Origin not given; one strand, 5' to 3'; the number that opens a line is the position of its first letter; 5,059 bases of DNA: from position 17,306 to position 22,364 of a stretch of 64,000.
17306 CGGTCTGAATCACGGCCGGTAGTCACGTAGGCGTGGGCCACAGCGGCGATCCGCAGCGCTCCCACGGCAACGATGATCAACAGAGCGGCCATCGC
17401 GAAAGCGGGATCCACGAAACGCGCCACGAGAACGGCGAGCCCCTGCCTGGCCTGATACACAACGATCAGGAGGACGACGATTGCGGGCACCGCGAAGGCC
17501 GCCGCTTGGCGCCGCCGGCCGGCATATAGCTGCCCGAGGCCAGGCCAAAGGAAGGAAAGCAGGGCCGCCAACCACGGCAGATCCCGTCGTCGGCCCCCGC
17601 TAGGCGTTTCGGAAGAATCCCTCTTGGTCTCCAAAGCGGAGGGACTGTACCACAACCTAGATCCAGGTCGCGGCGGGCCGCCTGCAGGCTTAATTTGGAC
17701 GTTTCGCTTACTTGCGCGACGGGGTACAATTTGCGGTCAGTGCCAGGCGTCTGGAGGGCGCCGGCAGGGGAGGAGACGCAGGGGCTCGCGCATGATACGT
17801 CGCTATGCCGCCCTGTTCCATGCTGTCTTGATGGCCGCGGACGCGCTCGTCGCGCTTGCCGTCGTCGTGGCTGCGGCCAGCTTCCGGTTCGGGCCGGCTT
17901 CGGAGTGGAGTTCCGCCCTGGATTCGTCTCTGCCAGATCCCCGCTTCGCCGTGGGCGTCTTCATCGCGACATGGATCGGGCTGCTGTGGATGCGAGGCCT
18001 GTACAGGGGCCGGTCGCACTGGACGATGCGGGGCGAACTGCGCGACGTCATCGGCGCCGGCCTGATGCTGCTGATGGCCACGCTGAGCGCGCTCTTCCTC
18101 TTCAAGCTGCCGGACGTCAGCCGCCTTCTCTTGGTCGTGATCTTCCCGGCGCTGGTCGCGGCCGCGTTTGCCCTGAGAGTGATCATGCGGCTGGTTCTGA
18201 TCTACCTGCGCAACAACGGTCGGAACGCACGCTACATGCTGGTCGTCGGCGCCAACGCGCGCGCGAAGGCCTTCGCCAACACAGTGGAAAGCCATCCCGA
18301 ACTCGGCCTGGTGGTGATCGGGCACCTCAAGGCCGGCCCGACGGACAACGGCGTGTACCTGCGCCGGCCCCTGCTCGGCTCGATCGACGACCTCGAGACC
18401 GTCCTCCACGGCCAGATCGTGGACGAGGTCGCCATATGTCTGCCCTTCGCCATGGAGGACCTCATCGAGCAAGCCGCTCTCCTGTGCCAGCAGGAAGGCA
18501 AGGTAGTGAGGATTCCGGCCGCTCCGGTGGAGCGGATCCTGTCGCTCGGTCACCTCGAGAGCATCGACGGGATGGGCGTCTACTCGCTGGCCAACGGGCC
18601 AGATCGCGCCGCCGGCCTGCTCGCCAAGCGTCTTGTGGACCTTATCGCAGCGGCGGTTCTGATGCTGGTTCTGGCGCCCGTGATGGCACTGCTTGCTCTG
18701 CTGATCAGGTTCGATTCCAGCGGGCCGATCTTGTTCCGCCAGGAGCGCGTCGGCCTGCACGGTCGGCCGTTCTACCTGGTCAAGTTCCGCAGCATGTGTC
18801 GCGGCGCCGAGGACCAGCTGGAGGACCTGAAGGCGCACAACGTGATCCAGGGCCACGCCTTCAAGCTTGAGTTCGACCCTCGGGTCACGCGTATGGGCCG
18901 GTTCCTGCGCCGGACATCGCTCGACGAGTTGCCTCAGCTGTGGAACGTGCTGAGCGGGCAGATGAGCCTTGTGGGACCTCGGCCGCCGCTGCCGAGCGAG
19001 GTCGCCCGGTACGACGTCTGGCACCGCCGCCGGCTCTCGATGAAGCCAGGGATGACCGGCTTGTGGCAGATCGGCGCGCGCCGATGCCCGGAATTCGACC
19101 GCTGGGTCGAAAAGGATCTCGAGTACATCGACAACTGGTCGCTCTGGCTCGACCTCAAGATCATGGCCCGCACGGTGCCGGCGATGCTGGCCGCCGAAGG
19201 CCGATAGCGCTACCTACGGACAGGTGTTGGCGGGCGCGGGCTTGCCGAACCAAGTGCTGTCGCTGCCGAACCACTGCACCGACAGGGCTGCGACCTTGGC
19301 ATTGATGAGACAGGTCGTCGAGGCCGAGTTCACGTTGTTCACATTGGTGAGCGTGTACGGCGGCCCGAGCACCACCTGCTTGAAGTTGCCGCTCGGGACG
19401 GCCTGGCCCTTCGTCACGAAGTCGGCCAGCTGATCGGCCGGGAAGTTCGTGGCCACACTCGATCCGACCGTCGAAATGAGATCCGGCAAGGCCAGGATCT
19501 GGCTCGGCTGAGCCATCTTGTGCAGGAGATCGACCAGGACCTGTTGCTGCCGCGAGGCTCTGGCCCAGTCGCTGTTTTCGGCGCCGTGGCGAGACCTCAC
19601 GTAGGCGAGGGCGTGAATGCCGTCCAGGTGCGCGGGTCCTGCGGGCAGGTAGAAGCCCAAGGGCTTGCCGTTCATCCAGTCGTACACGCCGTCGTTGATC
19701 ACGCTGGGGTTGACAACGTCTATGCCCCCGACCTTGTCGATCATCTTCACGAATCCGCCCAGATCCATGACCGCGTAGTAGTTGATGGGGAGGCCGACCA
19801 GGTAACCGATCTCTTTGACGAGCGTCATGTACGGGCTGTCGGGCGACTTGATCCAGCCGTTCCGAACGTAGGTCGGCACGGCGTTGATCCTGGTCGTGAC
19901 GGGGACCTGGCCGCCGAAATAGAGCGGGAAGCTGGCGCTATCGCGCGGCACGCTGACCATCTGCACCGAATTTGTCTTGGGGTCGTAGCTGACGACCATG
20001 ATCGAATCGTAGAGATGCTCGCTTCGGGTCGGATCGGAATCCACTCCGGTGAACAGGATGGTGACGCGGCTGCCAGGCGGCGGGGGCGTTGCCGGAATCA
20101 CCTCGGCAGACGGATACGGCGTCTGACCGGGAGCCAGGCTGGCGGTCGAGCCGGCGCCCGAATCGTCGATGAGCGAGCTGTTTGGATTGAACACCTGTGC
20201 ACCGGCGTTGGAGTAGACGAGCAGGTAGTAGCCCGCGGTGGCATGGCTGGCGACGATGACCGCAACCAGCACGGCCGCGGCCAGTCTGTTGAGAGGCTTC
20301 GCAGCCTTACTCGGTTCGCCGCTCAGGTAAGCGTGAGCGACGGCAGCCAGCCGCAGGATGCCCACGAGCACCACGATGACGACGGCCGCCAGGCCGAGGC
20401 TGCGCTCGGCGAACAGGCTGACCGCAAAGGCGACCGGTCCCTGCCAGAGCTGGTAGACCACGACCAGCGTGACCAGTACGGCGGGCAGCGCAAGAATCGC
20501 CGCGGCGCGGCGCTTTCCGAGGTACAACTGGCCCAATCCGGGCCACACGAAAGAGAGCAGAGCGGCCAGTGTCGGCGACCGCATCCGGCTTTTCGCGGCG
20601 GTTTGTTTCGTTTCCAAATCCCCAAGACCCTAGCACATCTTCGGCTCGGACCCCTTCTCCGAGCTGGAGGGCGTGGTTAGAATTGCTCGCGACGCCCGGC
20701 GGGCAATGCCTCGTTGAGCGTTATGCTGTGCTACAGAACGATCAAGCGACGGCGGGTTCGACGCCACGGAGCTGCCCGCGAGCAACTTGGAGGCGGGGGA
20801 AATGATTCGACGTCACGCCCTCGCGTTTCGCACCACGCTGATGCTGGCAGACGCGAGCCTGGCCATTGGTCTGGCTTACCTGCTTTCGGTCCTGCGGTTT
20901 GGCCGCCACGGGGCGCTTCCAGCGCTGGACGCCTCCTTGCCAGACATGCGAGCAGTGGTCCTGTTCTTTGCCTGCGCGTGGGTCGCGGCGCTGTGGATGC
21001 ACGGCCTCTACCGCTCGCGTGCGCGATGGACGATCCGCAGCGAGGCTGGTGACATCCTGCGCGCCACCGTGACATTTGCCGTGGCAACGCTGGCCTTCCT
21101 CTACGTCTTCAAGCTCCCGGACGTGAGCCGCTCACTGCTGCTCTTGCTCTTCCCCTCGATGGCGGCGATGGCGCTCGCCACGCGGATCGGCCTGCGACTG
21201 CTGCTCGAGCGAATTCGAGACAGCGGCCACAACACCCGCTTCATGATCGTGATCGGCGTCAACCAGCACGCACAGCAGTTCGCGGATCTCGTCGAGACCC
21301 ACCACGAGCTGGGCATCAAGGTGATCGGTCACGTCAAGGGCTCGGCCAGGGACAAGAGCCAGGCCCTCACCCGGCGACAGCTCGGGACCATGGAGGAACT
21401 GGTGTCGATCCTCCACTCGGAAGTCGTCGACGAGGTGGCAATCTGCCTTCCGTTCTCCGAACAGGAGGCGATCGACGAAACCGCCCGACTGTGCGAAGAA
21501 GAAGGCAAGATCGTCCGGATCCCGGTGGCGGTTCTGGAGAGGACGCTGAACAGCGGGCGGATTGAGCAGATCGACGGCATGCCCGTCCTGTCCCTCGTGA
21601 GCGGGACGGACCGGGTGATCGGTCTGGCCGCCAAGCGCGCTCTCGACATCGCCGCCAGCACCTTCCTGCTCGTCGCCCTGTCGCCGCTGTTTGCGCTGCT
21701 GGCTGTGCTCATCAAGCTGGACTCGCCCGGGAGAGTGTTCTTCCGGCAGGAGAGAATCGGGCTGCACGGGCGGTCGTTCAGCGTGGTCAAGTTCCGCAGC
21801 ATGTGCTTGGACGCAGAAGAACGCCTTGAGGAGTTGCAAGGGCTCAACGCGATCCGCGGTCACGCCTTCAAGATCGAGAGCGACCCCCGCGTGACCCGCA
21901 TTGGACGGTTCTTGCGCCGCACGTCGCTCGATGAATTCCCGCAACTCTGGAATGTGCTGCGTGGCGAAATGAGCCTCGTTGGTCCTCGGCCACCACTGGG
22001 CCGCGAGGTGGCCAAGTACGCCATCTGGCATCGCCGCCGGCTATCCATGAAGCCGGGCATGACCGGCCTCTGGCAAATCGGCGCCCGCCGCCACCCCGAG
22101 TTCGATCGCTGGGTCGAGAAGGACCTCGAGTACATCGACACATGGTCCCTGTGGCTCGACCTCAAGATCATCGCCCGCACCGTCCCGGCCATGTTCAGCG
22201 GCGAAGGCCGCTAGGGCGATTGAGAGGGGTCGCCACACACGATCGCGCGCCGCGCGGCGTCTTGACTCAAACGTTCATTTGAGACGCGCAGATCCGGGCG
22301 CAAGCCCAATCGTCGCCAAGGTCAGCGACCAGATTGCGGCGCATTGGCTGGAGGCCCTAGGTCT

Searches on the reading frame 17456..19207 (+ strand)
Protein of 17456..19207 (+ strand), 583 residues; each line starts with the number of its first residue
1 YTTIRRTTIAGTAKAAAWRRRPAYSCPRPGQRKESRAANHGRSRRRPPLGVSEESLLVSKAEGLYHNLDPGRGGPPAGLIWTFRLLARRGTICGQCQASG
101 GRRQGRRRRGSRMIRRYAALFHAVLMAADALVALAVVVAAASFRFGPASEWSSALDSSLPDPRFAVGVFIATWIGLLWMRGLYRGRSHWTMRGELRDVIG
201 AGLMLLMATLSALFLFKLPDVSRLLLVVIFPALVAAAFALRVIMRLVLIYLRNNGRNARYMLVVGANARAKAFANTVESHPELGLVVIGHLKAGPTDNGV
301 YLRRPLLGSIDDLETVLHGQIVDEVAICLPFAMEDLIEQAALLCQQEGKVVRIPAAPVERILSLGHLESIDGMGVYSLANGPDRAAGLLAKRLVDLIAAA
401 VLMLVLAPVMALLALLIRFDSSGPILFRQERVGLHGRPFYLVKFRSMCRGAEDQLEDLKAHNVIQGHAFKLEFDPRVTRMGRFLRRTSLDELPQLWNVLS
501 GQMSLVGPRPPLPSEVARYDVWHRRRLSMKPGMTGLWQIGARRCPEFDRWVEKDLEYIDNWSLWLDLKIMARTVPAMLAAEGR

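Call 49: search_protein_families(library=pfam, proteins=[window:17456-19207:+], max_evalue=0.001)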
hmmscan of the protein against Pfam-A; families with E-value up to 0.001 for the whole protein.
window:17456-19207:+ (583 aa): 2 families
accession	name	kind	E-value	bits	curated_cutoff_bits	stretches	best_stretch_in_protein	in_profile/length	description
PF02397.22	Bac_transf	-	1.3e-67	227.2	27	1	391-578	1-178/179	Bacterial sugar transferase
PF13727.12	CoA_binding_3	-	1.5e-16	61.3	25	1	180-341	3-161/175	CoA-binding domain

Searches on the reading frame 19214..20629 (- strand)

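Call 49: search_protein_families(library=pfam, proteins=[window:19214-20629:-], max_evalue=0.001)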
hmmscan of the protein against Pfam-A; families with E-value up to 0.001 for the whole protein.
window:19214-20629:- (471 aa): 1 family
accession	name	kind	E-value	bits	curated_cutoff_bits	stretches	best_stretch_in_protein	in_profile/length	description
PF03816.19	LytR_cpsA_psr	-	1.1e-30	107.2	24.6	1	208-373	3-149/150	LytR_cpsA_psr family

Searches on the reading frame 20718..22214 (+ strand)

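Call 49: search_protein_families(library=pfam, proteins=[window:20718-22214:+], max_evalue=0.001)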
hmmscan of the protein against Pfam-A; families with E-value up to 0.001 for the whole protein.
window:20718-22214:+ (498 aa): 2 families
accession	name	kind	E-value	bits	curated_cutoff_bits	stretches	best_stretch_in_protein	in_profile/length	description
PF02397.22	Bac_transf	-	1.8e-68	230.1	27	1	306-493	1-178/179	Bacterial sugar transferase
PF13727.12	CoA_binding_3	-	1.6e-17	64.5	25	1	96-260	4-165/175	CoA-binding domain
